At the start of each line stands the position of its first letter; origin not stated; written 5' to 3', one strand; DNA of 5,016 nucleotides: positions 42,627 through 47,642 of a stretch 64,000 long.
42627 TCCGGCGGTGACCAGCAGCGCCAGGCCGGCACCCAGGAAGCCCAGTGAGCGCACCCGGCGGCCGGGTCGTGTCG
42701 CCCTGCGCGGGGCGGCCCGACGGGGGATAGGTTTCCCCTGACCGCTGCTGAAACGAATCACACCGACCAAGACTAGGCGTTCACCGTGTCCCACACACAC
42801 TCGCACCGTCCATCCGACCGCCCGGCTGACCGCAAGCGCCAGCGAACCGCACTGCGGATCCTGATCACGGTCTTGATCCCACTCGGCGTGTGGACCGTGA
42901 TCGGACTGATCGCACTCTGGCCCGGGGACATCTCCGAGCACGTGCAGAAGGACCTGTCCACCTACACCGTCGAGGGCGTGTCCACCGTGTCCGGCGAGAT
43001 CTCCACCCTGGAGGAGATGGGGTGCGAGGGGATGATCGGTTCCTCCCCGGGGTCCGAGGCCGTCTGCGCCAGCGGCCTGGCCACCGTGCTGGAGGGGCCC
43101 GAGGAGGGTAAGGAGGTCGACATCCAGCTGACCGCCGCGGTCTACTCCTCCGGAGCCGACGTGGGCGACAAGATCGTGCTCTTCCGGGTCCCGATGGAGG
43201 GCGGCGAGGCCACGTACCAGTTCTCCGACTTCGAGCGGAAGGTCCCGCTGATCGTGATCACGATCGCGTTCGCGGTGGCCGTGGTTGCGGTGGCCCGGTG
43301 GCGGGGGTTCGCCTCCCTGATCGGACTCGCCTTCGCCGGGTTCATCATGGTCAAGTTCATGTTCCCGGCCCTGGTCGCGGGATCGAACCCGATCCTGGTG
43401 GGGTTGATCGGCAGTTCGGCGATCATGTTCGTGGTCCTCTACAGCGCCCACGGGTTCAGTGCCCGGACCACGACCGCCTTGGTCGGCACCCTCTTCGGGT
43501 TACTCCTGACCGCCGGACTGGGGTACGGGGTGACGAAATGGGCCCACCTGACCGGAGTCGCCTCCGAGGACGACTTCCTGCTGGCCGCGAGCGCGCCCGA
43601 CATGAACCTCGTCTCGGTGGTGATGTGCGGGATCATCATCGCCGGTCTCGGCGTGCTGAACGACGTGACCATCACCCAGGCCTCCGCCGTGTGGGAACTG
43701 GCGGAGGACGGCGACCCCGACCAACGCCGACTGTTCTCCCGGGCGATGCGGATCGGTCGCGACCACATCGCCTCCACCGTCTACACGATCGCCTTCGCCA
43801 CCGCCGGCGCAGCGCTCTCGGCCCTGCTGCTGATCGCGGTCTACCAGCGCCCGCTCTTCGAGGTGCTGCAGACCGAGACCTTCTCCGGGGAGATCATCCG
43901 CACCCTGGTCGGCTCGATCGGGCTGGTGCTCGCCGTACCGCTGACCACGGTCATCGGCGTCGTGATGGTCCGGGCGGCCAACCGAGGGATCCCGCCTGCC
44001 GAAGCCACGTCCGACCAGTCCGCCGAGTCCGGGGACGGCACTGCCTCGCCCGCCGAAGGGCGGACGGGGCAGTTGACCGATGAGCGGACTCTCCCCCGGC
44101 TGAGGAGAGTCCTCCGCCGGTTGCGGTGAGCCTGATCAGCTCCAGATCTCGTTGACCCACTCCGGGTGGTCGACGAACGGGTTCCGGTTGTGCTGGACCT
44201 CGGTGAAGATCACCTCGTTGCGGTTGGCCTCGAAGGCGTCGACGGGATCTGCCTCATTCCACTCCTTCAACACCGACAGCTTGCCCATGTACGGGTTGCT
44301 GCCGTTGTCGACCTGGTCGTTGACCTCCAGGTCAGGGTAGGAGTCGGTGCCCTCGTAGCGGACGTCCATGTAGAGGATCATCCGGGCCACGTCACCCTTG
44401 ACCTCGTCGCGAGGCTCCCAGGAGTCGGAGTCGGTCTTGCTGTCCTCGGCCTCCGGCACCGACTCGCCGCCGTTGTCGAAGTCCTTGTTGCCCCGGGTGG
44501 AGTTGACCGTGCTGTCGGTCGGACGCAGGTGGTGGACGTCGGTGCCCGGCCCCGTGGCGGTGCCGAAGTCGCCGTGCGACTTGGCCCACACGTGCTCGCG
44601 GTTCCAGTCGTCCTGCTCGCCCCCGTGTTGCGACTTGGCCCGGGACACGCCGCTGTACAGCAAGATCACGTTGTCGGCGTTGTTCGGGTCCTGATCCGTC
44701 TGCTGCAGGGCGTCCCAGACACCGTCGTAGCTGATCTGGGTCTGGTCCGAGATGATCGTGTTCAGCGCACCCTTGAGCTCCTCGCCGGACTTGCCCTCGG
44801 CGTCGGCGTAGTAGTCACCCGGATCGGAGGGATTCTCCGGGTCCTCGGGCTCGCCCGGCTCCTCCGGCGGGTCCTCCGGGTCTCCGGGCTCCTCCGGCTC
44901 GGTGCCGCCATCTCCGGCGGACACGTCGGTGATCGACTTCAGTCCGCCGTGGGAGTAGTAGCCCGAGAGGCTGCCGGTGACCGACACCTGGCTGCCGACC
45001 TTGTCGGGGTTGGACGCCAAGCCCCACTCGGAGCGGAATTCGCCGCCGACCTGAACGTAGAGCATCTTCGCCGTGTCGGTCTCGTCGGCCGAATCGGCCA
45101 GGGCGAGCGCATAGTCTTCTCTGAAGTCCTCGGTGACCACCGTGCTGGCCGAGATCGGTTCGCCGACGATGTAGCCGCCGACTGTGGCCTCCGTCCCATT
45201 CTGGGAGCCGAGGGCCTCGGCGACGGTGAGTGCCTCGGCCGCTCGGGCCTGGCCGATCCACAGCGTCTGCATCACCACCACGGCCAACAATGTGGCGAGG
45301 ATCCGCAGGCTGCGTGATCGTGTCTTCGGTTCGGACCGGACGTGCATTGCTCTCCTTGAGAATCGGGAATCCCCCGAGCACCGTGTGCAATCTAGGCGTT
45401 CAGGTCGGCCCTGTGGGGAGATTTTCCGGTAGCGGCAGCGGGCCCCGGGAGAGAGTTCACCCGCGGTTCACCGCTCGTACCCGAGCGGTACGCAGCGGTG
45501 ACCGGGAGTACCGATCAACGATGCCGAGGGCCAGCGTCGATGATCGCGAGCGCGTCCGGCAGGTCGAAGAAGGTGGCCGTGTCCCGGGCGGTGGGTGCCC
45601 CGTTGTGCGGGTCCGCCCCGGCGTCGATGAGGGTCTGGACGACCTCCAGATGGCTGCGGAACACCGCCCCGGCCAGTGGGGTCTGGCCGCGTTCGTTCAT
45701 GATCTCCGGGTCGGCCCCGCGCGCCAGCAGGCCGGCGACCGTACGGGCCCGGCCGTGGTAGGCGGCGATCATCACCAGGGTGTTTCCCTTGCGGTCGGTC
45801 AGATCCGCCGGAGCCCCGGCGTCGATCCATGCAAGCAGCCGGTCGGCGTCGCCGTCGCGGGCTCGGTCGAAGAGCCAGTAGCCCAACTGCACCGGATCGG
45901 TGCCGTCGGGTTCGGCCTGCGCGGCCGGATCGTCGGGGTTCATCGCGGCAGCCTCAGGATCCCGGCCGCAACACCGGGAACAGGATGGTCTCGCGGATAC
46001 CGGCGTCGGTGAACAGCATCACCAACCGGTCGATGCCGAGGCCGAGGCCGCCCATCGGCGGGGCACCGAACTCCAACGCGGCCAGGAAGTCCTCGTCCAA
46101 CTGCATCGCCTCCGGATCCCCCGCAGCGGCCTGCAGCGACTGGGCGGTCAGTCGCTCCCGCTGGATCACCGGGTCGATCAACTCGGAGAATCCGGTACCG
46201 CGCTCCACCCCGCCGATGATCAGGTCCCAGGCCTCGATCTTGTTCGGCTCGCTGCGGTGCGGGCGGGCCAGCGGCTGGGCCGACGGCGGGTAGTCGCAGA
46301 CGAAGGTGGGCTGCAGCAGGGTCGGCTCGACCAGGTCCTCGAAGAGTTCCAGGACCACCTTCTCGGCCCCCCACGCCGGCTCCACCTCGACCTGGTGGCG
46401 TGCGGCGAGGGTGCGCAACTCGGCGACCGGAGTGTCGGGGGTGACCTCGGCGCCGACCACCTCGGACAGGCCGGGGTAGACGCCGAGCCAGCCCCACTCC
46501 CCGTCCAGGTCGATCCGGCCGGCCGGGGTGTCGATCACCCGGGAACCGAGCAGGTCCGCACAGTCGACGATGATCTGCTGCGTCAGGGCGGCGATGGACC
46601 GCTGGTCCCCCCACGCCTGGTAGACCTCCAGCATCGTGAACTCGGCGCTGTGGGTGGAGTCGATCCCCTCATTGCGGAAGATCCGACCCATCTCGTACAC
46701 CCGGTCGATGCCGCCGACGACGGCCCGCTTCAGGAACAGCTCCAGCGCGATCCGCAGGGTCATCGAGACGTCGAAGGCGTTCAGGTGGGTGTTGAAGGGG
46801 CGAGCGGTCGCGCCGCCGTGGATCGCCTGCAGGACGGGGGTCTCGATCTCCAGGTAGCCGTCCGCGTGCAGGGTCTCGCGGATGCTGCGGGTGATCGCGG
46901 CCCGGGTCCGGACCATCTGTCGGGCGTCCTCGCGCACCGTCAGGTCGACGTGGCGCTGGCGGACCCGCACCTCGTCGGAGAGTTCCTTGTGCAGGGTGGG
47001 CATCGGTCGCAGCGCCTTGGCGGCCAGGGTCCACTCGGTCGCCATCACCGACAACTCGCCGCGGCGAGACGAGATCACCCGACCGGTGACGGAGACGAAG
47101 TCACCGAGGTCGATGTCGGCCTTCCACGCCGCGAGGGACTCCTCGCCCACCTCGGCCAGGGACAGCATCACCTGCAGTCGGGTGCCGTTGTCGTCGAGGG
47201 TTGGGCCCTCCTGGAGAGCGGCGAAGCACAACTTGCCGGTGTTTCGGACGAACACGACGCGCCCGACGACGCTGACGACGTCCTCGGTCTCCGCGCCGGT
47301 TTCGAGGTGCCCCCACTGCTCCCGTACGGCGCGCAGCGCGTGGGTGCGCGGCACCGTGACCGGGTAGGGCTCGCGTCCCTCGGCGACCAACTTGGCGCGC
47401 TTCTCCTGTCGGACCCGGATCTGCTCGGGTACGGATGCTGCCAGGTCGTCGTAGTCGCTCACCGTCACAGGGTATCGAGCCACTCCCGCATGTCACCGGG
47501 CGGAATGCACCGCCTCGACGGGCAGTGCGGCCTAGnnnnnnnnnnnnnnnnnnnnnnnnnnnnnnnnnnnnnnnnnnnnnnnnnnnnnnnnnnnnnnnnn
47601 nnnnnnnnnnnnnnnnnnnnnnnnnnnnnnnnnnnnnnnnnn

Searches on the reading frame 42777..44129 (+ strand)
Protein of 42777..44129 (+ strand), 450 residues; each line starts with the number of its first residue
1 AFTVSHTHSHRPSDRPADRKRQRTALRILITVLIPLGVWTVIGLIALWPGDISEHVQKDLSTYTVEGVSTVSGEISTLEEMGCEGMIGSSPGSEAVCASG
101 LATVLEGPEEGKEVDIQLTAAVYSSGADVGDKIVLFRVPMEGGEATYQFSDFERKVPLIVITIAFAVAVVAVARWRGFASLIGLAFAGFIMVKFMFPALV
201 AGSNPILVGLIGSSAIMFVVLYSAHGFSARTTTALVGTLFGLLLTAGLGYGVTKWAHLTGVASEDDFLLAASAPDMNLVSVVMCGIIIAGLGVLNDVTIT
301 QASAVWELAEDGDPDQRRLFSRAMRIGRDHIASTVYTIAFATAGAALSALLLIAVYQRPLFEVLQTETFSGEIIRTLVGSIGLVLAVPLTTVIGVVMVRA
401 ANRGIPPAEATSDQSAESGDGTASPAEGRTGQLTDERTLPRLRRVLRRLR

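Call 6: search_protein_families(library=pfam, proteins=[window:42777-44129:+])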
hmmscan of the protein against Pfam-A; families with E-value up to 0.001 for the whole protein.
window:42777-44129:+ (450 aa): 1 family
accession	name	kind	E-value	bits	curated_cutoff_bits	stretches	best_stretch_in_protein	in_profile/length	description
PF07907.16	YibE_F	-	1.3e-69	234.9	27.2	1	158-394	1-239/241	YibE/F-like protein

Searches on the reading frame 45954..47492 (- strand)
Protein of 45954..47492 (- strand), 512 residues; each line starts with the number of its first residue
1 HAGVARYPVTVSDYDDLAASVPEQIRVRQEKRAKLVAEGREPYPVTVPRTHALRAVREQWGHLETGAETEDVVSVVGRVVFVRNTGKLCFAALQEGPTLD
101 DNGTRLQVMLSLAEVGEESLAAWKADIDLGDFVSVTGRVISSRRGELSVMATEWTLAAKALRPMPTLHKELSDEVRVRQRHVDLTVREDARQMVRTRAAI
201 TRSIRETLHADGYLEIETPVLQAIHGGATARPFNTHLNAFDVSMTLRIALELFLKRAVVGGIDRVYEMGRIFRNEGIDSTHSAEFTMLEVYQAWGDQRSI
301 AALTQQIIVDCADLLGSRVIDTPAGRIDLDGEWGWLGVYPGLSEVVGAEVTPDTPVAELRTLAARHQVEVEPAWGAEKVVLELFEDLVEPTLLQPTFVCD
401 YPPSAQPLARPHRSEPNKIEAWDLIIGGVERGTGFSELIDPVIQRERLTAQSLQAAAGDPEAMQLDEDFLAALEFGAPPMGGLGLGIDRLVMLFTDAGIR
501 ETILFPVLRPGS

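Call 89: search_protein_families(library=ncbifam, proteins=[window:45954-47492:-], max_evalue=1e-20)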
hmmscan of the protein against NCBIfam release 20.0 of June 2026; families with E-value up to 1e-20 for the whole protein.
window:45954-47492:- (512 aa): 13 families
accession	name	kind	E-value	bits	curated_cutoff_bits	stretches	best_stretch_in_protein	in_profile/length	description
NF002821.0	PRK02983.1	equivalog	5.3e-192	640.6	742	1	17-511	614-1101/1102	bifunctional lysylphosphatidylglycerol synthetase/lysine--tRNA ligase LysX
NF001756.1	PRK00484.1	subfamily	4.6e-177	589.6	468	1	23-510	2-487/488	lysine--tRNA ligase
TIGR00499.1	lysS_bact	equivalog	6e-135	450.7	427.6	1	23-510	4-494/496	lysine--tRNA ligase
NF009101.0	PRK12445.1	subfamily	9.5e-104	347.7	1026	1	20-510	14-503/505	lysine--tRNA ligase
TIGR00462.1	genX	equivalog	1.5e-48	165.8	286.9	1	195-497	2-295/304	EF-P lysine aminoacylase EpmA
NF006828.0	PRK09350.1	equivalog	1.3e-37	129.8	264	1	193-507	15-322/325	elongation factor P--(R)-beta-lysine ligase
NF001750.0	PRK00476.1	equivalog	2.8e-34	118.4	443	0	67-317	15-267/590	aspartate--tRNA ligase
NF003483.0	PRK05159.1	equivalog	2.1e-33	115.9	353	0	69-313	16-256/438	aspartate--tRNA(Asn) ligase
TIGR00459.1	aspS_bact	equivalog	6.3e-33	114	373.85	0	68-310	14-255/586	aspartate--tRNA ligase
TIGR00458.1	aspS_nondisc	equivalog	8e-33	114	368.4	1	68-506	11-420/428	aspartate--tRNA(Asn) ligase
NF003037.0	PRK03932.1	equivalog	4.6e-25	88.5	414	1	68-507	14-444/451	asparagine--tRNA ligase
NF009460.0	PRK12820.1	equivalog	6.9e-22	77.3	1379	0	170-314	150-293/723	bifunctional aspartyl-tRNA synthetase/aspartyl/glutamyl-tRNA amidotransferase subunit C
TIGR00457.1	asnS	equivalog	1.6e-21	76.7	342.6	1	68-507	14-448/455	asparagine--tRNA ligase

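Call 91: find_homologous_proteins(query=window:45954-47492:-, max_evalue=1e-100)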
Query window:45954-47492:- (512 aa): 7989 proteins with E <= 1e-100 among 8000 candidates; the best 120 are listed.
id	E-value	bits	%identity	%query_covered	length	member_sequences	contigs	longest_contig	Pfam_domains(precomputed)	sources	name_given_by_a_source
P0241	0.0e+0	1086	95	100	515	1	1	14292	PF01336.32,PF00152.26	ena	-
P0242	0.0e+0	1083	100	95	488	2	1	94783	PF01336.32,PF00152.26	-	-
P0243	0.0e+0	1032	92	98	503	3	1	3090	PF01336.32,PF00152.26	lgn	-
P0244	0.0e+0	1017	90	98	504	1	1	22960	PF01336.32,PF00152.26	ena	-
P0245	3.5e-272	922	67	76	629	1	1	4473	PF01336.32,PF00152.26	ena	-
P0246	1.9e-269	913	82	98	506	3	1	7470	PF01336.32,PF00152.26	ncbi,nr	ncbi:MAG: lysS [Friedmanniella sp.]|nr:lysS [Friedmanniella sp.]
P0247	2.0e-269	913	82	96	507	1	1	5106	PF01336.32,PF00152.26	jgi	jgi:lysyl-tRNA synthetase class 2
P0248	5.3e-269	911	84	96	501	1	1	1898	PF01336.32,PF00152.26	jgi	jgi:lysyl-tRNA synthetase class 2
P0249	1.6e-267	906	82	96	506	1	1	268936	PF01336.32,PF00152.26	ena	-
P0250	3.4e-267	905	82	96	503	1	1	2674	PF01336.32,PF00152.26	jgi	jgi:lysyl-tRNA synthetase class 2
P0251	8.5e-267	904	81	96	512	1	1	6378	PF01336.32,PF00152.26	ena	-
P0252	1.2e-266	903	82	96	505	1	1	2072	PF01336.32,PF00152.26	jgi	jgi:lysyl-tRNA synthetase class 2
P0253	1.9e-266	903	82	96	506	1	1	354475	PF01336.32,PF00152.26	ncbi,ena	-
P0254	2.0e-266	903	81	96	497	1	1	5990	PF01336.32,PF00152.26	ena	-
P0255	5.7e-266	901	81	96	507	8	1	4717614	PF01336.32,PF00152.26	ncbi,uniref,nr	ncbi:lysyl-tRNA synthetase, class II [Friedmanniella luteola]|uniref:Lysine--tRNA ligase n=1 Tax=Fri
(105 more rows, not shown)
